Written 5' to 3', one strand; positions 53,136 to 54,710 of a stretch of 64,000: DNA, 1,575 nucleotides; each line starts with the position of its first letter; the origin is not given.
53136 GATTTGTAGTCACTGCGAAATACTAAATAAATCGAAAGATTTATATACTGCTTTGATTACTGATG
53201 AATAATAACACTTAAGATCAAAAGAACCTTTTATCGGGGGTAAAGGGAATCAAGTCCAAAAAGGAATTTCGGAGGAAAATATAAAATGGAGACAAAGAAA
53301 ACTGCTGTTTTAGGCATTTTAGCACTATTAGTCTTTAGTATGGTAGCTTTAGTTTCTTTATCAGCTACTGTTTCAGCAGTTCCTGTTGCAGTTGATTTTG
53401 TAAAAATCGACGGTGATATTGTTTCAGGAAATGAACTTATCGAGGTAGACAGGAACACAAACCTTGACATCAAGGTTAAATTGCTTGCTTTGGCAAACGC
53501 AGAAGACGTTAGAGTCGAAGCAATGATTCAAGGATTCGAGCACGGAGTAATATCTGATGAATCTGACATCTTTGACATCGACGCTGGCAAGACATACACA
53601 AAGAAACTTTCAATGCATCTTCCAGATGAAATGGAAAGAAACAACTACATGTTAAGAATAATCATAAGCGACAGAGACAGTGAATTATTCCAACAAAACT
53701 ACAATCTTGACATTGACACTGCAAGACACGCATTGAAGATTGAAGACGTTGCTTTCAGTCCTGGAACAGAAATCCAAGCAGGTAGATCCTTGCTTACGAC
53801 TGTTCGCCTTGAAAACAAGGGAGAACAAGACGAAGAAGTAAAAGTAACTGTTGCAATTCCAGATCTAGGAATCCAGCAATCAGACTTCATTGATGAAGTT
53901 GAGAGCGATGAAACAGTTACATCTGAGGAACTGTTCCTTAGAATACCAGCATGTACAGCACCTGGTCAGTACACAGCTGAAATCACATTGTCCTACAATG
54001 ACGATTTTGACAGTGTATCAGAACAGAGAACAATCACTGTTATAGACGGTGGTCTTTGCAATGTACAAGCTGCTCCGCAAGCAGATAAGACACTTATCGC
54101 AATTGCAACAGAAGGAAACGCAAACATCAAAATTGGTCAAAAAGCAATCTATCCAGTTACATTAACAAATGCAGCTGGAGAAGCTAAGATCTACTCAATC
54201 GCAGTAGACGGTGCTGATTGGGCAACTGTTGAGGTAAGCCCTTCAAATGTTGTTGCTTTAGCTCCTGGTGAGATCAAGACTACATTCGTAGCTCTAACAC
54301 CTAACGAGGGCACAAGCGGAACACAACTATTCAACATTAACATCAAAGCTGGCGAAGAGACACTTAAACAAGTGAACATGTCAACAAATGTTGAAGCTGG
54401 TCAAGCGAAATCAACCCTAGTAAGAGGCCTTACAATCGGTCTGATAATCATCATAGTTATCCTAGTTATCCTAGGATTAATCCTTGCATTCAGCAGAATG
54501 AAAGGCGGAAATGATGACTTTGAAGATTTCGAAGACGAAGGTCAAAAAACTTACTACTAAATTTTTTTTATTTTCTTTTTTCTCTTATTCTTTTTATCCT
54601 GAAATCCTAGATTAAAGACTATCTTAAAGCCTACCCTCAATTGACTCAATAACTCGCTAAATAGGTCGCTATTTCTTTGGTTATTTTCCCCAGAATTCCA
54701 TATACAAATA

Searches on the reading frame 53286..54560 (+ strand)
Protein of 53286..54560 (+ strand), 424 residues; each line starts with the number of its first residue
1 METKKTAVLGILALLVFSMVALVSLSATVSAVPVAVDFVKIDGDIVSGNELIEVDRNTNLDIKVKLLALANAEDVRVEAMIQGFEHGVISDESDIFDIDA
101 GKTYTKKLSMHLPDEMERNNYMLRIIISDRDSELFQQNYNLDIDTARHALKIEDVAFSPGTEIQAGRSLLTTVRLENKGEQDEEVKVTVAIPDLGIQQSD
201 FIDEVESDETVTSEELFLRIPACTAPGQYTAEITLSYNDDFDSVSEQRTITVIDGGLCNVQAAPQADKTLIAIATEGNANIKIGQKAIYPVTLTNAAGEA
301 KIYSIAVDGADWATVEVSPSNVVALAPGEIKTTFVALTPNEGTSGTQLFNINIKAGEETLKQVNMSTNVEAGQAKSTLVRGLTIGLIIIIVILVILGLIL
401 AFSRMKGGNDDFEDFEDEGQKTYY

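Call 77: search_protein_families(library=pfam, proteins=[window:53286-54560:+], max_evalue=0.001)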
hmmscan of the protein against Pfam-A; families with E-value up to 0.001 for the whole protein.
window:53286-54560:+ (424 aa): 2 families
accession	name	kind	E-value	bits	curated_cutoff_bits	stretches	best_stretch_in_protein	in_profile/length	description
PF11614.14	FixG_C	-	3e-10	40.7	25.6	0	289-359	35-107/119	IG-like fold at C-terminal of FixG, putative oxidoreductase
PF10633.15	NPCBM_assoc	-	4.7e-08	33.6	24.4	0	304-346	25-68/78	NPCBM-associated, NEW3 domain of alpha-galactosidase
